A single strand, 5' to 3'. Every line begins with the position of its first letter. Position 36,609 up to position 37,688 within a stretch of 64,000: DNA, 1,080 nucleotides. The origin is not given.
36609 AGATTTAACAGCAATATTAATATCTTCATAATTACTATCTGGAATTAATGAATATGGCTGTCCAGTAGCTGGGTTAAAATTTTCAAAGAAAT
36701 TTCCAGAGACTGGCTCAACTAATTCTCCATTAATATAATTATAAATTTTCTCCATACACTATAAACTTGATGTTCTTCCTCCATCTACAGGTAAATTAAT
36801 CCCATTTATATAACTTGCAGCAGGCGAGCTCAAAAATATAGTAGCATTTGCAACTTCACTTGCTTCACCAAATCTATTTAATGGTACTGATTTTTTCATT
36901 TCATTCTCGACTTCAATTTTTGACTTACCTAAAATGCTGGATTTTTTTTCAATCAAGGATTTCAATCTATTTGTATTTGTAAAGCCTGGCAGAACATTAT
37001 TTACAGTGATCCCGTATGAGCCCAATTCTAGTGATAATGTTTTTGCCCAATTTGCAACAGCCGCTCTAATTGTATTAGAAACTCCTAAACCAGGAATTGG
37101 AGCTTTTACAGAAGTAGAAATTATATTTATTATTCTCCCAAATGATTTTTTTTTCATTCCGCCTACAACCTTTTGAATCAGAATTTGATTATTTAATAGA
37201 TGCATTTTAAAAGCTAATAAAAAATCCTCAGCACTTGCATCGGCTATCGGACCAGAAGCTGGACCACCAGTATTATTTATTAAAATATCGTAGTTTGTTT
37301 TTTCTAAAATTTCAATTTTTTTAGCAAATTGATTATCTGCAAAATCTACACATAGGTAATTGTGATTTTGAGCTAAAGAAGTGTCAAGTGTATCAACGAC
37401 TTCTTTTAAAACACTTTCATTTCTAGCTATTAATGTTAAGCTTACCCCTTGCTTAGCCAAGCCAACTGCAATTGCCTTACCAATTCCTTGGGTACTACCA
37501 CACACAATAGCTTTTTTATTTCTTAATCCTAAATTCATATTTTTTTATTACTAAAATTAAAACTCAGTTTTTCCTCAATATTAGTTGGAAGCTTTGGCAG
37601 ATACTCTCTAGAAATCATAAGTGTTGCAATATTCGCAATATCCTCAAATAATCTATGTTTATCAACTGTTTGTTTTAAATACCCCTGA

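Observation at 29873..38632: Nine-gene kynurenine operon encoding an animal-type tryptophan-to-2-aminomuconate (probably 2-oxoadipate) route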

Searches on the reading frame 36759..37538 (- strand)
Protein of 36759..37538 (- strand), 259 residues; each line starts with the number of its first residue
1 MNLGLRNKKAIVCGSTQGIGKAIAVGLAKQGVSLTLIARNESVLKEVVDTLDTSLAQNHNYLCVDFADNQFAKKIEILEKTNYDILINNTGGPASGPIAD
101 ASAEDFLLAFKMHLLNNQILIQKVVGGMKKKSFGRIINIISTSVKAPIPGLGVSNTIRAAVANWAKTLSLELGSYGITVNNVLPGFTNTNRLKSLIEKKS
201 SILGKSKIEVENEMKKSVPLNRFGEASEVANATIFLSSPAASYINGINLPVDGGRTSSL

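Call 3: search_protein_families(library=pfam, proteins=[window:36759-37538:-])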
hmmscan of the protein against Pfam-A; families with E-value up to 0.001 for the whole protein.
window:36759-37538:- (259 aa): 2 families
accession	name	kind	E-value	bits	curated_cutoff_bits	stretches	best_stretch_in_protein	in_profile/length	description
PF13561.12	adh_short_C2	-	1.5e-37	129.9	27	1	16-255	5-235/236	Enoyl-(Acyl carrier protein) reductase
PF00106.31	adh_short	-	2.4e-31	109.2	26.6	1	8-198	1-193/195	short chain dehydrogenase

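Call 4: search_protein_families(library=ncbifam, proteins=[window:36759-37538:-])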
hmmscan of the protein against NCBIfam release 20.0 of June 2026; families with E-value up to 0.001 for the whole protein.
window:36759-37538:- (259 aa): 211 families (the best 25 are shown)
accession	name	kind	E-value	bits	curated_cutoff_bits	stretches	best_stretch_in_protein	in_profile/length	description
NF006212.0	PRK08339.1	equivalog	4e-50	170.9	339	1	3-258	4-261/263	short chain dehydrogenase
NF005559.1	PRK07231.1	subfamily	8.9e-45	153.1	215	1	5-256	2-248/249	glucose 1-dehydrogenase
NF009466.0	PRK12826.1-2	subfamily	1.7e-42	145.6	222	1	7-256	3-245/248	3-oxoacyl-ACP reductase FabG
NF004778.0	PRK06124.1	equivalog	9.4e-42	143.2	303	1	4-257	8-254/256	SDR family oxidoreductase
NF004779.0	PRK06125.1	subfamily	1.1e-39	136.5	261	1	1-257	1-255/259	short-chain dehydrogenase/reductase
NF052558.1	MBtsdlDhBudC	equivalog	1.4e-38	132.9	270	1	6-258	2-244/250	meso-2,3-butanediol dehydrogenase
TIGR01830.1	3oxo_ACP_reduc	equivalog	1.7e-37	129.4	297.75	1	10-254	1-237/239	3-oxoacyl-[acyl-carrier-protein] reductase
NF009468.0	PRK12826.1-4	equivalog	3.9e-37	128.3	318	1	4-255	4-247/256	SDR family oxidoreductase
NF004197.0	PRK05653.1-1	equivalog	1e-36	126.9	332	1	1-256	1-247/249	3-oxoacyl-ACP reductase FabG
NF005711.0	PRK07523.1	subfamily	5.7e-36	124.4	413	1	5-259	8-255/255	SDR family oxidoreductase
NF006070.0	PRK08213.1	subfamily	1.5e-35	122.9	279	1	5-256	10-257/259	gluconate 5-dehydrogenase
TIGR01963.1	PHB_DH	subfamily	1.5e-35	122.7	307.05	1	8-256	2-253/255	3-hydroxybutyrate dehydrogenase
NF005873.0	PRK07814.1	equivalog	1.6e-35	122.8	346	1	5-256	8-252/263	SDR family oxidoreductase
NF005067.0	PRK06484.1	equivalog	4.7e-35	121.1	713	1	10-258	276-514/524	short chain dehydrogenase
NF004198.0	PRK05653.1-3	equivalog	1.1e-34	120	296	1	5-255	5-246/248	3-oxoacyl-ACP reductase FabG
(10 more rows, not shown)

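Call 10: search_solved_structures(query=window:36759-37538:-, max_evalue=1e-30)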
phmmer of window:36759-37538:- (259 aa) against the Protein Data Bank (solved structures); distinct sequences matched with E-value up to 1e-30: 7.
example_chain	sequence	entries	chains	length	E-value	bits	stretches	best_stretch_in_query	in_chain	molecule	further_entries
5vps_A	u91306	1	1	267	9e-42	146.3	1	1-255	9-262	Short-chain dehydrogenase/reductase SDR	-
5idx_A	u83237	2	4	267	2.3e-40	141.7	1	1-255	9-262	Short-chain dehydrogenase/reductase SDR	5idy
6jh7_A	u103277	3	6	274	6.8e-40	140.1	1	1-258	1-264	Short chain dehydrogenase family protein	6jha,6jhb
5va8_A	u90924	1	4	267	1e-39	139.6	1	1-255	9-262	Short-chain dehydrogenase/reductase SDR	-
1o5i_A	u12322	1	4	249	8e-39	136.6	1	1-255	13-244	3-oxoacyl-(acyl carrier protein) reductase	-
2z1n_A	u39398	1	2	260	4.2e-33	117.9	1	1-254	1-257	dehydrogenase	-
3u49_A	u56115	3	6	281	3.6e-32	114.9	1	7-258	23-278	Bacilysin biosynthesis oxidoreductase ywfH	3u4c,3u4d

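Call 18: find_homologous_proteins(query=window:36759-37538:-, max_evalue=1e-20)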
Query window:36759-37538:- (259 aa): 8000 proteins with E <= 1e-20 among 8000 candidates; the best 120 are listed.
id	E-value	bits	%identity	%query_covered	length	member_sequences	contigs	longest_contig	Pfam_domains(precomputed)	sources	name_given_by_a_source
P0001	3.4e-157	539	99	100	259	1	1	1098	PF13561.13,PF00106.32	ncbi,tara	tara:strand:- start:290 stop:1069 length:780 start_codon:yes stop_codon:yes gene_type:complete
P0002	1.2e-156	537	98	100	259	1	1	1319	PF13561.13,PF00106.32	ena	-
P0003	1.6e-156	537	98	100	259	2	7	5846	PF13561.13,PF00106.32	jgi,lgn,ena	-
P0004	1.7e-156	537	98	100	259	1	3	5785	PF13561.13,PF00106.32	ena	-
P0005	2.1e-156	536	98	100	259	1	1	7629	PF13561.13,PF00106.32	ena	-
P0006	2.2e-156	536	98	100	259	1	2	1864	PF13561.13,PF00106.32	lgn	-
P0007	3.0e-156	536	98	100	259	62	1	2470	PF13561.13,PF00106.32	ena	-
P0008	4.0e-156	535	98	100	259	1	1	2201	PF13561.13,PF00106.32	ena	-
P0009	5.1e-156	535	98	100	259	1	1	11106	PF13561.13,PF00106.32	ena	-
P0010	6.1e-156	535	98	100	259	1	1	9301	PF13561.13,PF00106.32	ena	-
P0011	6.8e-156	535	98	100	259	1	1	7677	PF13561.13,PF00106.32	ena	-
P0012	9.4e-156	534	98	100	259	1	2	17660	PF13561.13,PF00106.32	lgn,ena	-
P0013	9.5e-156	534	98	100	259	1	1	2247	PF13561.13,PF00106.32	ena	-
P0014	1.1e-155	534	98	100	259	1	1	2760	PF13561.13,PF00106.32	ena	-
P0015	1.1e-155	534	98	100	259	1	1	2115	PF13561.13,PF00106.32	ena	-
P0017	1.2e-155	534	98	100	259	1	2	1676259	PF13561.13,PF00106.32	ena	-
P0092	1.2e-125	436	79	100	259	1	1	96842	PF13561.13,PF00106.32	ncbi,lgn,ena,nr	ncbi:SDR family oxidoreductase [bacterium]|nr:SDR family oxidoreductase [bacterium]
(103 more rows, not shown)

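Call 20: find_encoding_contigs(protein=P0017, flank=10000, max_places=3)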
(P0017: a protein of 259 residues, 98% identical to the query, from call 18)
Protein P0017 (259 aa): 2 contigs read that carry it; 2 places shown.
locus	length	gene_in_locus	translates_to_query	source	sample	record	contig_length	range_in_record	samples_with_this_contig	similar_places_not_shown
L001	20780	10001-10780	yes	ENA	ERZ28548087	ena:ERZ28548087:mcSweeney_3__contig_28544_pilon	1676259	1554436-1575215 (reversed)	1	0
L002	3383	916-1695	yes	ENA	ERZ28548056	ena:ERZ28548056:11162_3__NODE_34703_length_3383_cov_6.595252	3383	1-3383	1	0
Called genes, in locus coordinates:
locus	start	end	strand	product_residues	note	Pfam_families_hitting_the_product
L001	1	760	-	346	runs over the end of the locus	PF21016:RlmN_N, PF04055:Radical_SAM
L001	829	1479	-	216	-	PF00483:NTP_transferase (faint), PF01128:IspD, PF12804:NTP_transf_3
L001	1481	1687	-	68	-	PF02547:Queuosine_synth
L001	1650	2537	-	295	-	PF02547:Queuosine_synth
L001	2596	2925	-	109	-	PF01509:TruB_N, PF16198:TruB_C_2 (weak)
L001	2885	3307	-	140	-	PF01509:TruB_N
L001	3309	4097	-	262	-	PF02673:BacA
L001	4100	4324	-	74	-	PF11297:DUF3098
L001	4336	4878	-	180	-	PF02687:FtsX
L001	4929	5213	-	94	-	-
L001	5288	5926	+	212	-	PF00133:tRNA-synt_1, PF09334:tRNA-synt_1g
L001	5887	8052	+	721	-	PF00133:tRNA-synt_1 (faint), PF13603:tRNA-synt_1_2, PF08264:Anticodon_1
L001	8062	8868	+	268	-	PF01040:UbiA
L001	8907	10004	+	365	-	PF03301:Trp_dioxygenase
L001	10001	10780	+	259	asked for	PF00106:adh_short, PF13561:adh_short_C2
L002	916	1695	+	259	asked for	PF00106:adh_short, PF13561:adh_short_C2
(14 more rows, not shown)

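Call 31: find_encoding_contigs(protein=P0092, flank=10000, max_places=2)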
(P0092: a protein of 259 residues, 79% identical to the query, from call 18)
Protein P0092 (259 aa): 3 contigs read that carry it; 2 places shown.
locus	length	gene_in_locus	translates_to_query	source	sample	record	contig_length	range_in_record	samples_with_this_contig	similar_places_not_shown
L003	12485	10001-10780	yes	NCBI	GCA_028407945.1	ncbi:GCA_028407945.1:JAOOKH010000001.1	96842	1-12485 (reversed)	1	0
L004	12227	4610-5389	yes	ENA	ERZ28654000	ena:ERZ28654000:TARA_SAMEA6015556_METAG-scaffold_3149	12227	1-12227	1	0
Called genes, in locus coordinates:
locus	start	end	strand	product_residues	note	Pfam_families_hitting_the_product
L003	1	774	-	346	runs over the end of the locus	PF21016:RlmN_N, PF04055:Radical_SAM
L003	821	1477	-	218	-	PF01128:IspD, PF12804:NTP_transf_3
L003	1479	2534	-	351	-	PF02547:Queuosine_synth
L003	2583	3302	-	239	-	PF01509:TruB_N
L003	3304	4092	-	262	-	PF02673:BacA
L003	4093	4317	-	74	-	PF11297:DUF3098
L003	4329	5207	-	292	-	PF18075:FtsX_ECD, PF02687:FtsX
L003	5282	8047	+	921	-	PF00133:tRNA-synt_1, PF09334:tRNA-synt_1g, PF13603:tRNA-synt_1_2, PF08264:Anticodon_1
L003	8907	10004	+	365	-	PF03301:Trp_dioxygenase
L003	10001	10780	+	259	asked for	PF00106:adh_short, PF13561:adh_short_C2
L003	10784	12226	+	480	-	PF00171:Aldedh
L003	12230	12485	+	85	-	PF01042:Ribonuc_L-PSP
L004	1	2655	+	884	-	?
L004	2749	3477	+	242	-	PF01040:UbiA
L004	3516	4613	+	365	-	PF03301:Trp_dioxygenase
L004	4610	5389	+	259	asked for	PF00106:adh_short, PF13561:adh_short_C2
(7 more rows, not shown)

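Call 42: predict_structure(protein=window:36759-37538:-)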
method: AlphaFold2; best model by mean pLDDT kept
length: 259 residues; sequences in the alignment: 1
mean_pLDDT: 36.2   pTM: 0.29
mean pLDDT of the five models: 36.2, 34.6, 33.4, 30.9, 28.4
residues with pLDDT >= 90: 0; 70-90: 0; 50-70: 41; < 50: 218
segments of 3 or more residues with pLDDT < 50: 1-7, 14-17, 54-58, 62-259
pLDDT, mean of each block of 10 residues (from residue 1): 40 48 57 55 60 50 38 30 32 26 35 33 28 28 25 34 42 34 29 30 28 27 30 31 36 36
secondary structure, 60 per line:
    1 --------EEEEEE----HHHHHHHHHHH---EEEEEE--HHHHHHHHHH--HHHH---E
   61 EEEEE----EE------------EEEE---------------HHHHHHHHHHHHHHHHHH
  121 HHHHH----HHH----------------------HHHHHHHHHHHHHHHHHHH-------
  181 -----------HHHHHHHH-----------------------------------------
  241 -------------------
elements in order: E9-14 H19-29 E33-38 H41-50 H53-56 E60-65 E84-87 H103-125 H155-173 H192-199

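Call 43: search_solved_structures(query=window:36759-37538:-, max_evalue=1e-30, show_alignments=5)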
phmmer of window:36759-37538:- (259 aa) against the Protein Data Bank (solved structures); distinct sequences matched with E-value up to 1e-30: 7.
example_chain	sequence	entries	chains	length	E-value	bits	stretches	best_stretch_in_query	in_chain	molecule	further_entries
5vps_A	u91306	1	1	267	9e-42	146.3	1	1-255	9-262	Short-chain dehydrogenase/reductase SDR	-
5idx_A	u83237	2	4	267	2.3e-40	141.7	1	1-255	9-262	Short-chain dehydrogenase/reductase SDR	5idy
6jh7_A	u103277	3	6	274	6.8e-40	140.1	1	1-258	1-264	Short chain dehydrogenase family protein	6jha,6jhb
5va8_A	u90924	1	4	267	1e-39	139.6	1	1-255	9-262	Short-chain dehydrogenase/reductase SDR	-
1o5i_A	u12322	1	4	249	8e-39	136.6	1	1-255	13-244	3-oxoacyl-(acyl carrier protein) reductase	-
2z1n_A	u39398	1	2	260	4.2e-33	117.9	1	1-254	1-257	dehydrogenase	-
3u49_A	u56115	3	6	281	3.6e-32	114.9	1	7-258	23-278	Bacilysin biosynthesis oxidoreductase ywfH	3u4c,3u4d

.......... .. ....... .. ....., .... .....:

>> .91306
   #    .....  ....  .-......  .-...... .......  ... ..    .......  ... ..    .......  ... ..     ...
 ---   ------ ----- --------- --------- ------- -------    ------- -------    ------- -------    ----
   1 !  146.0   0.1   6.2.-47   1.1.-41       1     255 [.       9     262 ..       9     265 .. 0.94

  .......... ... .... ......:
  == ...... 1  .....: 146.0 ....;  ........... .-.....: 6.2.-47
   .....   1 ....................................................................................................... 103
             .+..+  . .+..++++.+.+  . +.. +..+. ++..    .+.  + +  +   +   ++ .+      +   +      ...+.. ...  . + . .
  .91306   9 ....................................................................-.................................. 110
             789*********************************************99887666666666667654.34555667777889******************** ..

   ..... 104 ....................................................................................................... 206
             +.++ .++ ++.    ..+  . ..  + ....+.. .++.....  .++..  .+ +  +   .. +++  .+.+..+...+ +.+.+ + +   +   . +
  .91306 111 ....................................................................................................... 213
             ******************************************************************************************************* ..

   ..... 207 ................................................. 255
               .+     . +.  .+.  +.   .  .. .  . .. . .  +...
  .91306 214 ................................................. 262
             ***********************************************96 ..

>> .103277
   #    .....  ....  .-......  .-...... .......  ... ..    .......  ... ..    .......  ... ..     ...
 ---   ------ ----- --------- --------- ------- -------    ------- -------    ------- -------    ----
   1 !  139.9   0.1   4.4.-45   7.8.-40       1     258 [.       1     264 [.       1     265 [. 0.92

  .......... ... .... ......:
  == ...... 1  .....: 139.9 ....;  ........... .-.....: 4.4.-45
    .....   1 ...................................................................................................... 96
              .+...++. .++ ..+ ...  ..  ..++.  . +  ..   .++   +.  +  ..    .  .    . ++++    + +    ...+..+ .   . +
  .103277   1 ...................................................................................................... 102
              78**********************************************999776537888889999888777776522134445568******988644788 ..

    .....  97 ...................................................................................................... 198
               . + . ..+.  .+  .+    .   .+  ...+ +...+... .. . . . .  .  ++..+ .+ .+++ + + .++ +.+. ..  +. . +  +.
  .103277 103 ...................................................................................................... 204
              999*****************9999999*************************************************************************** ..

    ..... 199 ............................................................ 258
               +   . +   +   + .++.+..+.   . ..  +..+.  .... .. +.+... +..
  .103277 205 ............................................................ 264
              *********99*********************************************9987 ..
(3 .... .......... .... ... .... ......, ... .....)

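Call 48: search_dna_similar(query=window:36759-37538:-, collection=plasmids, mode=protein, max_evalue=1e-25, max_rows=25)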
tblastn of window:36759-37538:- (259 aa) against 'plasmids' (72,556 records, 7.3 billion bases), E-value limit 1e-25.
Records with a match: 437; places in all: 476; records where one place covers at least 80% of the query: 396.
Best place of each record, by identity: <60% 437.
By first word of the organism name: Rhizobium 159; Agrobacterium 28; Sinorhizobium 23; Ralstonia 19; Ensifer 13; Streptomyces 11; Pantoea 10; Azospirillum 9; Haladaptatus 9; Bradyrhizobium 8; and 68 more.
By predicted mobility (MOB-suite, as given by PLSDB): non-mobilizable 270; conjugative 106; mobilizable 61.
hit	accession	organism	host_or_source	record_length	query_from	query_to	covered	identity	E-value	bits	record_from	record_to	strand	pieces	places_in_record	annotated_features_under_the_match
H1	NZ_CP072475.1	Priestia aryabhattai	mixed culture,soil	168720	1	254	98%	40.9%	1e-46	172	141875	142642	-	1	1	SDR family oxidoreductase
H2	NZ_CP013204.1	Paenibacillus sp. IHB B 3084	single,lake sediment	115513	1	259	100%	39.2%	4e-39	186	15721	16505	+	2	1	none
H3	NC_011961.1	Thermomicrobium roseum DSM 5159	-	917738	1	254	98%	39.5%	2e-42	160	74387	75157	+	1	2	SDR family oxidoreductase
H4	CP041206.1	Rhizobium sp. NIBRBAC000502774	Genome assembly,Coal mine soil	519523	1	259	100%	38.3%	1e-45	170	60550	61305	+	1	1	SDR family oxidoreductase | dihydrodipicolinate synthase family protein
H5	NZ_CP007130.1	Gemmatirosa kalamazoonensis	-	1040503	1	259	100%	37.6%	3e-49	180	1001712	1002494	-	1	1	record has no annotation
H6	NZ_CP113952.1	Rhodococcus sp. JS3073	culture,soil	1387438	1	259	100%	37.1%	9e-42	159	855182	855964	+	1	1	record has no annotation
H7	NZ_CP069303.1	Shinella sp. PSBB067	monoisolate,Minnesota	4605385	1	259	100%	37.0%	2e-47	175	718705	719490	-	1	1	none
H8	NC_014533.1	Gloeothece verrucosa PCC 7822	fresh water in rice field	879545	1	259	100%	37.0%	5e-43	162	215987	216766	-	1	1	SDR family oxidoreductase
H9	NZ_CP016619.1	Microvirga ossetica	Vicia alpestris,cell culture,nodules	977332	1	259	100%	36.9%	1e-33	168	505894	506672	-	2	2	dihydrodipicolinate synthase family protein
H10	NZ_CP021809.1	Sinorhizobium meliloti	Medicago sativa,Single Cell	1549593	1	259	100%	36.9%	7e-34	136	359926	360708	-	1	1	none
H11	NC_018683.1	Sinorhizobium meliloti Rm41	-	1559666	1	259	100%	36.9%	7e-34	136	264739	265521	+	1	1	none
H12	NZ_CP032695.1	Rhizobium jaguaris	Calliandra grandiflora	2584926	1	259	100%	36.7%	6e-36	142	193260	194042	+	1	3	none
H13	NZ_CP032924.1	Agrobacterium tumefaciens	Euonymus sp.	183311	1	259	100%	36.6%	1e-37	147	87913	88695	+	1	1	SDR family oxidoreductase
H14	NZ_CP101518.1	Ensifer adhaerens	cell cuture,rhizosphere soil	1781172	1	259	100%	36.5%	5e-40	154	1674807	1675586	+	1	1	none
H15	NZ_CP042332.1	Bosea sp. F3-2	soybean,soil sample,rhizosphere soil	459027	1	259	100%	36.5%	7e-35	139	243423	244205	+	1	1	SDR family oxidoreductase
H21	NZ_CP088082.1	Ideonella dechloratans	Cell culture,Activated sludge, ...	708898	1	254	98%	37.0%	4e-44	165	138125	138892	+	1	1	SDR family oxidoreductase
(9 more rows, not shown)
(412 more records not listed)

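Call 50: get_annotated_region(hit=H1, flank=7000)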
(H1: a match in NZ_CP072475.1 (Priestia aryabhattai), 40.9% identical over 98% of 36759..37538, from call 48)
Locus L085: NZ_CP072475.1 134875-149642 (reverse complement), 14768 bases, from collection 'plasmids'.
description: Priestia aryabhattai strain LAD plasmid p-LAD2, complete sequence
organism: Priestia aryabhattai (NCBI taxid 412384)
taxonomy: Bacteria; Bacillota; Bacilli; Bacillales; Bacillaceae; Priestia; Priestia aryabhattai
host: -; source: mixed culture,soil; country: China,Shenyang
typing (MOB-suite, as given by PLSDB): mobilizable; replicon rep_cluster_385; relaxase MOBP
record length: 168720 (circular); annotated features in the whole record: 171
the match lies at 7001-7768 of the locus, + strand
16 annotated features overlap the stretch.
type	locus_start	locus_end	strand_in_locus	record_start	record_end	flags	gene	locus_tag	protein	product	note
CDS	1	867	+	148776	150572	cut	-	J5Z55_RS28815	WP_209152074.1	ATP-dependent helicase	-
CDS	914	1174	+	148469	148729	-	-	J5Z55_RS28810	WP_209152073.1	hypothetical protein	-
CDS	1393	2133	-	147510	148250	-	-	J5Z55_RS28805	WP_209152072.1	hypothetical protein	-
CDS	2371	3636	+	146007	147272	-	-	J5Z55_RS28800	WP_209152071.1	Y-family DNA polymerase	-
CDS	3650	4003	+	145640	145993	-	-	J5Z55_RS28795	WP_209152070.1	YolD-like family protein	-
CDS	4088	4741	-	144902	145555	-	-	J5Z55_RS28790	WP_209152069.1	GntR family transcriptional regulator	GO:0006355 - regulation of DNA-templated transcription [Evidence IEA]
CDS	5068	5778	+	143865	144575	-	-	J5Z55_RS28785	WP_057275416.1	FadR/GntR family transcriptional regulator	-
CDS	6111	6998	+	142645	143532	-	-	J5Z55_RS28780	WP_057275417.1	fumarylacetoacetate hydrolase family protein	-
CDS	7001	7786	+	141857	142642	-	-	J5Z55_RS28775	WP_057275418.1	SDR family oxidoreductase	-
CDS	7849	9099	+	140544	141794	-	-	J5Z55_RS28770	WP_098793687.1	cation:dicarboxylase symporter family transporter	-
CDS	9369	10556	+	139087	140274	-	-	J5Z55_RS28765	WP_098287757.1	pyridoxal phosphate-dependent aminotransferase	GO:0009058 - biosynthetic process [Evidence IEA]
CDS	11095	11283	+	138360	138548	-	-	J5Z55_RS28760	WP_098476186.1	hypothetical protein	-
CDS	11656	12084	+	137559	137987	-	-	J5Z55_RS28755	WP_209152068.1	MarR family transcriptional regulator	GO:0006355 - regulation of DNA-templated transcription [Evidence IEA]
CDS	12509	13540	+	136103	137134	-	-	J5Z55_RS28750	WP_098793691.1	NADH:flavin oxidoreductase/NADH oxidase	-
CDS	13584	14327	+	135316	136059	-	-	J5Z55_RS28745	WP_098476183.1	SDR family oxidoreductase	-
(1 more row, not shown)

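Call 58: get_annotated_region(hit=H5, flank=10000)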
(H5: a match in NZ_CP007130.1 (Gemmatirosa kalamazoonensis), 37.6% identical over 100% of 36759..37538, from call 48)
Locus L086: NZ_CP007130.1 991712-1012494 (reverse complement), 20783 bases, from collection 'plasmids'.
description: Gemmatirosa kalamazoonensis strain KBS708 plasmid 2, complete sequence
organism: Gemmatirosa kalamazoonensis (NCBI taxid 861299)
taxonomy: Bacteria; Gemmatimonadota; Gemmatimonadia; Gemmatimonadales; Gemmatimonadaceae; Gemmatirosa; Gemmatirosa kalamazoonensis
host: -; source: -; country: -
typing (MOB-suite, as given by PLSDB): non-mobilizable
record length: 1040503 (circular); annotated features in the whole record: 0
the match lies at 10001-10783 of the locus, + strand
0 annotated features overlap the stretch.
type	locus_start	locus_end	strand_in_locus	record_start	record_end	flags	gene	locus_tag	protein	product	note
